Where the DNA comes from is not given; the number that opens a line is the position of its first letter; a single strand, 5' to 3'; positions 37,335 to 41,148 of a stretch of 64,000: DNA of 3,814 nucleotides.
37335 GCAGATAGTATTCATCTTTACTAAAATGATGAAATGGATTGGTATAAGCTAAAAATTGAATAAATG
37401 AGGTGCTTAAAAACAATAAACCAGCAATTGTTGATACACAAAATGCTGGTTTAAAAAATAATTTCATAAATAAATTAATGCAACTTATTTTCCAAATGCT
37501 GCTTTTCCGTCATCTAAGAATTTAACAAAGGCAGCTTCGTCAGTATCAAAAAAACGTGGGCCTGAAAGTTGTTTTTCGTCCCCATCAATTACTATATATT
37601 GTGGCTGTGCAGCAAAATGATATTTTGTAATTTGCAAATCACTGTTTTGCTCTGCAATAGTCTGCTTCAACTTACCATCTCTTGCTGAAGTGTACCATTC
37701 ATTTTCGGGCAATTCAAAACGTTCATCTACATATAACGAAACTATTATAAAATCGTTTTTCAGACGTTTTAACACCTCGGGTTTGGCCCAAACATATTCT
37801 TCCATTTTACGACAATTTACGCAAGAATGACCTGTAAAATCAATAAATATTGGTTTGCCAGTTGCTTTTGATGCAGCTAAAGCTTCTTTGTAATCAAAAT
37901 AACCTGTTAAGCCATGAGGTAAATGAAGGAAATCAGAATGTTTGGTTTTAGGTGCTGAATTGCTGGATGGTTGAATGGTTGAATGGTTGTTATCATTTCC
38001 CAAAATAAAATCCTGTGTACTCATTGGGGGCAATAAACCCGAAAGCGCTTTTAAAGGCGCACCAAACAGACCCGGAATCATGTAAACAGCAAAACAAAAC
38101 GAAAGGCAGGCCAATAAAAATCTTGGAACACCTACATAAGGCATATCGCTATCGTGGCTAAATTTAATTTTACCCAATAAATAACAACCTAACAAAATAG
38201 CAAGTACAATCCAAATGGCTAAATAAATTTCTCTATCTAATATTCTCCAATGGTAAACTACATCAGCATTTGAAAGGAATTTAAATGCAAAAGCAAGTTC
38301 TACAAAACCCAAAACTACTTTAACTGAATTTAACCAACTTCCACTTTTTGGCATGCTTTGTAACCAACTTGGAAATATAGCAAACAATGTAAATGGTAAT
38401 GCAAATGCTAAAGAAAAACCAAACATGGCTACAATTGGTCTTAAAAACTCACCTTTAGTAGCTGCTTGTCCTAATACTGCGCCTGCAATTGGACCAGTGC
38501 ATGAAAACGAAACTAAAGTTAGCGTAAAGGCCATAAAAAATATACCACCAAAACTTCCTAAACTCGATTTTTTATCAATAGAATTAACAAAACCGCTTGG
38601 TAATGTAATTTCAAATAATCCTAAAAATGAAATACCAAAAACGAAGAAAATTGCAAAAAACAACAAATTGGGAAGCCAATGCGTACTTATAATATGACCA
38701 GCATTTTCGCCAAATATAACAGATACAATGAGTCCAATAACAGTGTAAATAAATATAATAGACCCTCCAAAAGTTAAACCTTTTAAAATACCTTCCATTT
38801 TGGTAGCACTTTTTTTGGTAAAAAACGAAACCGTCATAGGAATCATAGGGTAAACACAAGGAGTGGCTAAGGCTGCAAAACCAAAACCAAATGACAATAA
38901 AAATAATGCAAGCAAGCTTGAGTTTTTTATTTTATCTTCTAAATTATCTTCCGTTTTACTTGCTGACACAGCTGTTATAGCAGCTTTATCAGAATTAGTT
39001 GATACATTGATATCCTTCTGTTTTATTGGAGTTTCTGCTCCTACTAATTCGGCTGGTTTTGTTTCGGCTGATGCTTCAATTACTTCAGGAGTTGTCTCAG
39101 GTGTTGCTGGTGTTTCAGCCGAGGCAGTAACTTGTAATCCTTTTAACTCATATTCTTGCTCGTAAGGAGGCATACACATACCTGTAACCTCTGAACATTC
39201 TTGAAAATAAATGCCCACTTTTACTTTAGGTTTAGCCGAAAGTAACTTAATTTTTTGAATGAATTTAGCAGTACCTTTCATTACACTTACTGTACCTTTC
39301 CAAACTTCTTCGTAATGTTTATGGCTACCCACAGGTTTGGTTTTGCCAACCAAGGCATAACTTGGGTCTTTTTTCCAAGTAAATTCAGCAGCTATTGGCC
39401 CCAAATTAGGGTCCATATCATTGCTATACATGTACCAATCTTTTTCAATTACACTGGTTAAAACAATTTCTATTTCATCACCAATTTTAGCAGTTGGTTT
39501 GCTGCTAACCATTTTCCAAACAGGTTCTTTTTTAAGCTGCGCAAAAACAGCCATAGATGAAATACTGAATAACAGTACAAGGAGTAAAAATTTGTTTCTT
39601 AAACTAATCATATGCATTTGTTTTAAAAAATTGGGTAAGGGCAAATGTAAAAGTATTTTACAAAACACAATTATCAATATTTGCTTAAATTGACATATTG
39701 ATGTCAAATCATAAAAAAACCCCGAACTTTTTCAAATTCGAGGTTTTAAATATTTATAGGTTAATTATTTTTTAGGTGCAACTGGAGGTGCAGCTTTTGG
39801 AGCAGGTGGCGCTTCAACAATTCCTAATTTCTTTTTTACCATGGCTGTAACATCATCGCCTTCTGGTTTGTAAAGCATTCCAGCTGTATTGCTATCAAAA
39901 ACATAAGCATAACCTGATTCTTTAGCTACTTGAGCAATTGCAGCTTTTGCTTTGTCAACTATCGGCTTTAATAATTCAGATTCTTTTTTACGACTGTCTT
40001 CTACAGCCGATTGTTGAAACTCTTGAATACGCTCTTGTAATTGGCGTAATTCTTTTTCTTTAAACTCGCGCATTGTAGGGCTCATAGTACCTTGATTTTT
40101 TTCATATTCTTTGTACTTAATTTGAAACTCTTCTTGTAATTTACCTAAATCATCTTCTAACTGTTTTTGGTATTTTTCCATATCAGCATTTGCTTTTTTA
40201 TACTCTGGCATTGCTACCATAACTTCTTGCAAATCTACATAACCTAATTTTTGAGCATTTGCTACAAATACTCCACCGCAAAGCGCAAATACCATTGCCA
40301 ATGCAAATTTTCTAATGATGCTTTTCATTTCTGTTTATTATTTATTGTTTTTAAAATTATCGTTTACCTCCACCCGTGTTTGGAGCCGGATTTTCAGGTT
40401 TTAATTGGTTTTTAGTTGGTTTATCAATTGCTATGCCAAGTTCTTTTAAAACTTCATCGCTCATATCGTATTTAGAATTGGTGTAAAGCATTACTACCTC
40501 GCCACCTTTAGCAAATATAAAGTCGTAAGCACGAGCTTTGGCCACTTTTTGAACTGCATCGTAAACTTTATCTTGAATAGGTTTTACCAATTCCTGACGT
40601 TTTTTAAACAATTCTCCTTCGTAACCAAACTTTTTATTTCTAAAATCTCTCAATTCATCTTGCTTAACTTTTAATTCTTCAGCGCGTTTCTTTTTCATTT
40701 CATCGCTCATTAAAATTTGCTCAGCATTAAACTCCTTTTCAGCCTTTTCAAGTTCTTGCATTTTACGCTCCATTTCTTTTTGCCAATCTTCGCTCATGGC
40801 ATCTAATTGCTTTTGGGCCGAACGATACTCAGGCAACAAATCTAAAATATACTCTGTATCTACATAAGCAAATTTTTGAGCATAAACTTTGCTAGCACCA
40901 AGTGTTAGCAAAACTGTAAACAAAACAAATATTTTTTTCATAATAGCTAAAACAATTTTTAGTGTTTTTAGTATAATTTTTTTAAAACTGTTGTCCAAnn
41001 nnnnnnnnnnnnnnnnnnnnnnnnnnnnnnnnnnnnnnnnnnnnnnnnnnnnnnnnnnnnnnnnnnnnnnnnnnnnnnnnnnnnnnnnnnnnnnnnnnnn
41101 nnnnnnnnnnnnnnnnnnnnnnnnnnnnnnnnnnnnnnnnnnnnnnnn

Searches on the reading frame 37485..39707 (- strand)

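Call 20: search_protein_families(library=pfam, proteins=[window:37485-39707:-], max_evalue=0.001)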
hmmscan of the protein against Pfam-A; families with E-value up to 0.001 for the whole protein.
window:37485-39707:- (740 aa): 5 families
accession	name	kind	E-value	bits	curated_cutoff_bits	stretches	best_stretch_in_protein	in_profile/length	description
PF02683.22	DsbD_TM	-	1e-22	81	27.1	1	268-479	4-216/219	Cytochrome C biogenesis protein transmembrane domain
PF13899.12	Thioredoxin_7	-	1.3e-11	44.9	27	1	605-663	5-63/83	Thioredoxin-like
PF11412.14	DsbD_N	-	4.4e-09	36.8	25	1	75-188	16-117/119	Thiol:disulfide interchange protein DsbD, N-terminal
PF13098.12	Thioredoxin_2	-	2.7e-07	31.3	27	1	614-711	2-86/104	Thioredoxin-like domain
PF03190.21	Thioredox_DsbH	-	6.7e-05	23.3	27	1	607-666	27-86/163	Protein of unknown function, DUF255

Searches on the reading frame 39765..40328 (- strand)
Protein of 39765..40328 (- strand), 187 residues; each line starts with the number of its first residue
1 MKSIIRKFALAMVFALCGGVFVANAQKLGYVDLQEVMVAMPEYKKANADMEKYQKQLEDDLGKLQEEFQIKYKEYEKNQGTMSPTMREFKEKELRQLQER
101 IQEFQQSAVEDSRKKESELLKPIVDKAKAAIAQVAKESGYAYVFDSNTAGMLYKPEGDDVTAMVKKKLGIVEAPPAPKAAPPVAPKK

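Call 20: search_protein_families(library=pfam, proteins=[window:39765-40328:-], max_evalue=0.001)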
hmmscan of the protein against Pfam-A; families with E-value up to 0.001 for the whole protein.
window:39765-40328:- (187 aa): 2 families
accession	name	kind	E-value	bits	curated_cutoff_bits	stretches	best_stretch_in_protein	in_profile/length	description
PF03938.19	OmpH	-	1.5e-36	126.1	32.4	1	27-168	1-141/141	Outer membrane protein (OmpH-like)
PF01017.26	STAT_alpha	-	0.00065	20.2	27.5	1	44-135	8-90/167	STAT transcription factor, coiled-coil domain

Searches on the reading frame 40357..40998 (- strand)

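Call 20: search_protein_families(library=pfam, proteins=[window:40357-40998:-], max_evalue=0.001)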
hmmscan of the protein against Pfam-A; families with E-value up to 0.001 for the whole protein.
window:40357-40998:- (213 aa): 1 family
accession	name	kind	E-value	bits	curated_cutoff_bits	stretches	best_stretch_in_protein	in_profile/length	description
PF03938.19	OmpH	-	1.7e-37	129.2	32.4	1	42-187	1-141/141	Outer membrane protein (OmpH-like)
